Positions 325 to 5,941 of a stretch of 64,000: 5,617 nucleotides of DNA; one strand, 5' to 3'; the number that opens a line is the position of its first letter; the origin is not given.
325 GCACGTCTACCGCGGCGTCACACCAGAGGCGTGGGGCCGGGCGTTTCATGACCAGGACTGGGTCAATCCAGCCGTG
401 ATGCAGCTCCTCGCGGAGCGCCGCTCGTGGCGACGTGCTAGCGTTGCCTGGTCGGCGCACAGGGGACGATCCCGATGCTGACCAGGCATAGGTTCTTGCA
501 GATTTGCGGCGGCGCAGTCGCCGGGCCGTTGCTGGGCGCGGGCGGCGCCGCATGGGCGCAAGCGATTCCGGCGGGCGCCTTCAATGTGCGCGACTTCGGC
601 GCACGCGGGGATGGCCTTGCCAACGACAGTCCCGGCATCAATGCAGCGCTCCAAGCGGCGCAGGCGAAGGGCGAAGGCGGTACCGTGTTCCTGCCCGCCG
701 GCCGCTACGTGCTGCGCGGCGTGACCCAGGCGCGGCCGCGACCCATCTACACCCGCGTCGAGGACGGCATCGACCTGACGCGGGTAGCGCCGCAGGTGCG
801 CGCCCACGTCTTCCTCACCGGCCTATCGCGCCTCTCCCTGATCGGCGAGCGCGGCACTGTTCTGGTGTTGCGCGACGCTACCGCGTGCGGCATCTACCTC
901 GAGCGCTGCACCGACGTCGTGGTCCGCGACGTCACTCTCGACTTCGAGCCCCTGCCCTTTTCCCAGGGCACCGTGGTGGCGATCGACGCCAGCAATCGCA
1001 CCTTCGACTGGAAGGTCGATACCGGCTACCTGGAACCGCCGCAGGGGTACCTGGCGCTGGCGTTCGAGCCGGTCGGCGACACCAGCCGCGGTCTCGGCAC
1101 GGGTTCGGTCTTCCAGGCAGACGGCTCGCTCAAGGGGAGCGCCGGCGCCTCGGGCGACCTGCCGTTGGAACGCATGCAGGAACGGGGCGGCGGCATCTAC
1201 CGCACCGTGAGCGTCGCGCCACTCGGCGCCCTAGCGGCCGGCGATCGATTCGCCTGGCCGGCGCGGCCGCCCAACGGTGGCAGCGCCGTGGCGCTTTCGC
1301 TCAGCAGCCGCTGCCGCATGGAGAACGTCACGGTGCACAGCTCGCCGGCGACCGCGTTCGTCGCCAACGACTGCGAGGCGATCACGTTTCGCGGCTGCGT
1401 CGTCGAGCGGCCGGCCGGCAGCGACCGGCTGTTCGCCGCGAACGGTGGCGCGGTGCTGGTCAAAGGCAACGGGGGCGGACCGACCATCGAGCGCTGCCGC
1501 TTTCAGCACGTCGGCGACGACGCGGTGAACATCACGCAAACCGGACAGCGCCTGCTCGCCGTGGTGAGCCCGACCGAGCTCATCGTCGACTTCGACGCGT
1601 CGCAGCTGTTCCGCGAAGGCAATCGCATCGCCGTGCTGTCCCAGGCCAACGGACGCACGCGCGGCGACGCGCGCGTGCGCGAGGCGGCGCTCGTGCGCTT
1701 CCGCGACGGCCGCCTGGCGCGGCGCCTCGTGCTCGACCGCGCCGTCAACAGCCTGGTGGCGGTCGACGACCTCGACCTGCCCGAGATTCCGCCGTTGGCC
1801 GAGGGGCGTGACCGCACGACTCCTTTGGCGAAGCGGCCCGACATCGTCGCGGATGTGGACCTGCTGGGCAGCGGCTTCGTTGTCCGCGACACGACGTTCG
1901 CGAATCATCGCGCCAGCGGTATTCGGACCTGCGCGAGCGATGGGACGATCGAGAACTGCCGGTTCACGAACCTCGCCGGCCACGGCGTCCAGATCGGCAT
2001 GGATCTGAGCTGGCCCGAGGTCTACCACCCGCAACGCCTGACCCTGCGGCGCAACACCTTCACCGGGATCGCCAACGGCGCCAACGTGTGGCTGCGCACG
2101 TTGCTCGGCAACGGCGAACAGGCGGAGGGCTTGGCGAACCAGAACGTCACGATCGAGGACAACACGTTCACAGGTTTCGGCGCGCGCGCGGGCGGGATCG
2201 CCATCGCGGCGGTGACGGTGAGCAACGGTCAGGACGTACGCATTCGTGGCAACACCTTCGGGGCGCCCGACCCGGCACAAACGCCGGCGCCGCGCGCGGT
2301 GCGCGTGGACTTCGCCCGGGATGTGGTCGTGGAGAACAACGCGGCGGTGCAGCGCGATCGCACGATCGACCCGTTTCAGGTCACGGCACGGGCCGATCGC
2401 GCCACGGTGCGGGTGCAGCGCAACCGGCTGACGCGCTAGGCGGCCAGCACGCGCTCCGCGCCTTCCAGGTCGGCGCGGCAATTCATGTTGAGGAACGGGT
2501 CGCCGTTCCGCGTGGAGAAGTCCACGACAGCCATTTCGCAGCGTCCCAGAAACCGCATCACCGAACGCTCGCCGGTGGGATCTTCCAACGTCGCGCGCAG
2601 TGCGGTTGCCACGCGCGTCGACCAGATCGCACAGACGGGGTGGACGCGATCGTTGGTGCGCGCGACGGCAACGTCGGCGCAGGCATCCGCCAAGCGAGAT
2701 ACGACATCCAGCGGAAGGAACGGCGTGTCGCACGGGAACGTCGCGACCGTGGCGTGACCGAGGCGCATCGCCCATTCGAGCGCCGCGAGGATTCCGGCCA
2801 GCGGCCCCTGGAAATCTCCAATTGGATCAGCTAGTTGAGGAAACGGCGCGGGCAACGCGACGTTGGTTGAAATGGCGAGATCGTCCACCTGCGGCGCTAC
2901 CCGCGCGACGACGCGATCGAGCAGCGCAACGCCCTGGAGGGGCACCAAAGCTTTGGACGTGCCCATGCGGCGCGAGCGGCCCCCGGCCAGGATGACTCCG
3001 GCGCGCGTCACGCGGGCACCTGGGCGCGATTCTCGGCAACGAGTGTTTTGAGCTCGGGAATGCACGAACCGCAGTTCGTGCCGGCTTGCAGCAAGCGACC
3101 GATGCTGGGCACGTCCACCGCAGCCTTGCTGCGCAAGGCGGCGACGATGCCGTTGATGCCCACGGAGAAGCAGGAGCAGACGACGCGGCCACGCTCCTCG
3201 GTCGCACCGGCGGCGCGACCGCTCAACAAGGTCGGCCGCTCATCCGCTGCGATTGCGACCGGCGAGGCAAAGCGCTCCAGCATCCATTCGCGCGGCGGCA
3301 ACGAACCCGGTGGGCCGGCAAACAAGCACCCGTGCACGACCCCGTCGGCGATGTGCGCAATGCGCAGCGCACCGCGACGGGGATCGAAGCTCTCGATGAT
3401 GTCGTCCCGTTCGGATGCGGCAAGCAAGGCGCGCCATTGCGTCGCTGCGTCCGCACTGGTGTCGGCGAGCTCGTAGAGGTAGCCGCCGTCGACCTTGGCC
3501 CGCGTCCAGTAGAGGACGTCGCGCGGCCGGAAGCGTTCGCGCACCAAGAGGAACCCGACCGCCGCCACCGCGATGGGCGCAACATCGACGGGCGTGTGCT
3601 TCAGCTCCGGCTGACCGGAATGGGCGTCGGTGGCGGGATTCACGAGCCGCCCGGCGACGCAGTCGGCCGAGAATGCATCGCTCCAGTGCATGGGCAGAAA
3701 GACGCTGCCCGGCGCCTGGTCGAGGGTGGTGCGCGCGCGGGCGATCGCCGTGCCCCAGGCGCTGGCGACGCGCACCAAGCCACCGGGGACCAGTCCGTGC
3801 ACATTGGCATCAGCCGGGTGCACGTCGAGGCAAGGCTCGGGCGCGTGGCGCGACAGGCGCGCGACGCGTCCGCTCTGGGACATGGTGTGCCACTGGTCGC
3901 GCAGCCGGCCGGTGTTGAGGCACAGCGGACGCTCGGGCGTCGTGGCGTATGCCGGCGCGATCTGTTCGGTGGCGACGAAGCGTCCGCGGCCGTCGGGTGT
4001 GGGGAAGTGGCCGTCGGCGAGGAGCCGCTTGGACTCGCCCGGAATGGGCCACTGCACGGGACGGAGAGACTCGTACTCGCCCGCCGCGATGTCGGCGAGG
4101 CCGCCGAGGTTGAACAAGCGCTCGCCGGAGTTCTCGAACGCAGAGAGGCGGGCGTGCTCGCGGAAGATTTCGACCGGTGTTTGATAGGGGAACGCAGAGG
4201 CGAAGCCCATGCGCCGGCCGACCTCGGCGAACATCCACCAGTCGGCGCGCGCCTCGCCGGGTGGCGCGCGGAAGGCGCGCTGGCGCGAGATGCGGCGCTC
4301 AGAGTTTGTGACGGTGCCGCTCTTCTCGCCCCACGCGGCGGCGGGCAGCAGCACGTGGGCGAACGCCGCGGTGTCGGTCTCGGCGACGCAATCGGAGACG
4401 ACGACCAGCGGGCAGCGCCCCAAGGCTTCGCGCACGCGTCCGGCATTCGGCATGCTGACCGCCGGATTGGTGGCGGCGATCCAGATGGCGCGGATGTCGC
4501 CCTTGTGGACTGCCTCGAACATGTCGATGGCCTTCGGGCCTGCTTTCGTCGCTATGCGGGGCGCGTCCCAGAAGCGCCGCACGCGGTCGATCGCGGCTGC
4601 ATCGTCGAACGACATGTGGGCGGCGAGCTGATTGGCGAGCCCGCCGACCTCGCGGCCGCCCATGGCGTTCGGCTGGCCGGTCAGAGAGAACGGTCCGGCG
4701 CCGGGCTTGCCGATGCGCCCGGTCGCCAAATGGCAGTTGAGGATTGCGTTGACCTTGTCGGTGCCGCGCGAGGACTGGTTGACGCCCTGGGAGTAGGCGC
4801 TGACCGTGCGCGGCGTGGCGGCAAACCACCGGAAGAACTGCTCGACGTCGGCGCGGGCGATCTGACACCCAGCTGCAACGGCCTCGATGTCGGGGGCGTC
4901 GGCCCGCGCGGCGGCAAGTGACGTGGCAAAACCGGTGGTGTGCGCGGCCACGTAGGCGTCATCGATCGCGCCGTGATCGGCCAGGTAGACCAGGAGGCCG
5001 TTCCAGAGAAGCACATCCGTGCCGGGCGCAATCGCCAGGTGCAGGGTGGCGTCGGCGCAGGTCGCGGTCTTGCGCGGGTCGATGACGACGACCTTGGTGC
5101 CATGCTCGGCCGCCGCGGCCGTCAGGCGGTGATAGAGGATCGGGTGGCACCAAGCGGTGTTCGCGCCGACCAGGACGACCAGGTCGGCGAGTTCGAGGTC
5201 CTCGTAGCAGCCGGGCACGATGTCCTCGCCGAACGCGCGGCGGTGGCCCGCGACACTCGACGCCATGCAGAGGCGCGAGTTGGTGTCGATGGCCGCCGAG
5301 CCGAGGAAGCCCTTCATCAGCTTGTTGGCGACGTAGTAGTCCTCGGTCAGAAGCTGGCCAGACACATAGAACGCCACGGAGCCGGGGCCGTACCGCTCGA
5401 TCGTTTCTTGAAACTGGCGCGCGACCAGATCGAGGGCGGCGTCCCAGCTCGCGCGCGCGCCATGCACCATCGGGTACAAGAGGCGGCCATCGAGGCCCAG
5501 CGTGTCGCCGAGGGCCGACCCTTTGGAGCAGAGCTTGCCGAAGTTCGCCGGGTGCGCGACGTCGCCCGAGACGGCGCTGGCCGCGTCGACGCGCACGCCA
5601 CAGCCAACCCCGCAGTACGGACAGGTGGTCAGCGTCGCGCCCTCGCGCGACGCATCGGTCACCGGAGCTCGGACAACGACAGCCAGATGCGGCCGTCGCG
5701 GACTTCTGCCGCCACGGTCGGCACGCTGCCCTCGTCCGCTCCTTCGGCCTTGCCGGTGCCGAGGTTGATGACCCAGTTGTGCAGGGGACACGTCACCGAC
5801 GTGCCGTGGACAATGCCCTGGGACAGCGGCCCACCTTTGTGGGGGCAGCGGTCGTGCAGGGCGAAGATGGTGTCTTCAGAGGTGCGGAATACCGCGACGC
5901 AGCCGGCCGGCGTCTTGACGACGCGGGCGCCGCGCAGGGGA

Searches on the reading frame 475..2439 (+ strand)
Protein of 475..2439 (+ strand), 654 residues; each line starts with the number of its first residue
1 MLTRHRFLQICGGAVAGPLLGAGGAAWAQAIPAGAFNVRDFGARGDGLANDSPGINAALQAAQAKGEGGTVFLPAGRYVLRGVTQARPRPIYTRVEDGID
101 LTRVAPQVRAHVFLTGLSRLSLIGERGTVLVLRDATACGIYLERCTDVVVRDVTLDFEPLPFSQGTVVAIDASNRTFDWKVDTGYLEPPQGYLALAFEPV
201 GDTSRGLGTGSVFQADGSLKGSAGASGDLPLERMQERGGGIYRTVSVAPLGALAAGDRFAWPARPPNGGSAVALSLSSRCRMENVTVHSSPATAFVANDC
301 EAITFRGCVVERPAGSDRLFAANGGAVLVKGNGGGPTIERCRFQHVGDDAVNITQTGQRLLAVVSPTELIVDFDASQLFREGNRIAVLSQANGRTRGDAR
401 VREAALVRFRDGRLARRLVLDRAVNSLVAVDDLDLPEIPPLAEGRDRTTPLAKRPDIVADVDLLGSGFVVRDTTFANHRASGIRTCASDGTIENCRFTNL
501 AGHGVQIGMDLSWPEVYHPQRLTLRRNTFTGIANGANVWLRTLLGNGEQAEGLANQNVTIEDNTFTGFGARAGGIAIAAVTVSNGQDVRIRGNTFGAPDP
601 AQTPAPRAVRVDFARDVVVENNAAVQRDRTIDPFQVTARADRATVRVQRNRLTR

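Call 19: search_protein_families(library=pfam, proteins=[window:475-2439:+], max_evalue=0.001)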
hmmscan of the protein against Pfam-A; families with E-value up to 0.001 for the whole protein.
window:475-2439:+ (654 aa): 2 families
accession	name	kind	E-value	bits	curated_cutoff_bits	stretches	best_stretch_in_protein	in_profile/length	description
PF13229.12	Beta_helix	-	4.9e-18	65.7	25.9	2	271-357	2-78/158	Right handed beta helix region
PF12708.12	Pect-lyase_RHGA_epim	-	5.9e-13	49.5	27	1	36-81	2-47/213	Rhamnogalacturonase A/epimerase, pectate lyase-like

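Call 50: search_protein_families(library=ncbifam, proteins=[window:475-2439:+], max_evalue=0.00001)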
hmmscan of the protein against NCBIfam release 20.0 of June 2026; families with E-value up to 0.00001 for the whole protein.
window:475-2439:+ (654 aa): 1 family
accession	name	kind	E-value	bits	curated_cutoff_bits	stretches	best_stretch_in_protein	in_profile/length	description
NF049898.1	RhamgalacuronBT4146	equivalog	1.5e-09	37.1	500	1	38-81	1-43/445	rhamnogalacturonidase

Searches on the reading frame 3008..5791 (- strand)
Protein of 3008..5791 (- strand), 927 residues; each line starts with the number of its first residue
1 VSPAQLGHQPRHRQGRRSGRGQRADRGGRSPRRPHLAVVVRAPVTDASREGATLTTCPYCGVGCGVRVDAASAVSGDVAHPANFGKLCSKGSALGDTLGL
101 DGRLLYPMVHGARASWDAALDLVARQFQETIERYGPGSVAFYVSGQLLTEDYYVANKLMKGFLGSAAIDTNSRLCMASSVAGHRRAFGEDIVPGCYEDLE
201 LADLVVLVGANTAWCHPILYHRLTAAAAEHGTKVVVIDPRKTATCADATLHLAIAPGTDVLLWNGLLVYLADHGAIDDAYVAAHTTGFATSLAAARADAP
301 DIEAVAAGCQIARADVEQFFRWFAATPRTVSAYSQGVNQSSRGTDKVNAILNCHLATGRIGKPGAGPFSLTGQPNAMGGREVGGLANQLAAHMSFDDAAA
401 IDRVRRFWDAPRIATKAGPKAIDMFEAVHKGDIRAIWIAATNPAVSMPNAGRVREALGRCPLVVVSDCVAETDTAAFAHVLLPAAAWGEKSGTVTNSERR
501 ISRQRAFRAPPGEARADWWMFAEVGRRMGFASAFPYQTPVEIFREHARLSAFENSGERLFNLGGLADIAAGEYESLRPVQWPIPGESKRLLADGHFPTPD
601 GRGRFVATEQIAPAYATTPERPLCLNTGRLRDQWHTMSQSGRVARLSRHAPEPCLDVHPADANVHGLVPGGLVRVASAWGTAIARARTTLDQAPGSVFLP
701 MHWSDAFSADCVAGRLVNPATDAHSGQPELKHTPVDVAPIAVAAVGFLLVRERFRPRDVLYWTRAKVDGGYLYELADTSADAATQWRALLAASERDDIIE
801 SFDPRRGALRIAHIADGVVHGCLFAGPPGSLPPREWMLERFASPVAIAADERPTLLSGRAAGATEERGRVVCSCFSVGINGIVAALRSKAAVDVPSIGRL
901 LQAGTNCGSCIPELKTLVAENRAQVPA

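Call 19: search_protein_families(library=pfam, proteins=[window:3008-5791:-], max_evalue=0.001)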
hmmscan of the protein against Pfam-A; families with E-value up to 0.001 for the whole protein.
window:3008-5791:- (927 aa): 4 families
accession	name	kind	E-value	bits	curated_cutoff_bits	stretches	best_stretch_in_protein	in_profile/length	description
PF00384.28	Molybdopterin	-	5.6e-75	253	24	1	103-526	1-352/353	Molybdopterin oxidoreductase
PF01568.27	Molydop_binding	-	7.3e-26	90.8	26.8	1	623-734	1-110/110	Molydopterin dinucleotide binding domain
PF04879.21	Molybdop_Fe4S4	-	1.6e-11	44.5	22.7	1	53-96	4-51/55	Molybdopterin oxidoreductase Fe4S4 domain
PF04324.20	Fer2_BFD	-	2.7e-10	40.9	26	1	870-920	1-50/50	BFD-like [2Fe-2S] binding domain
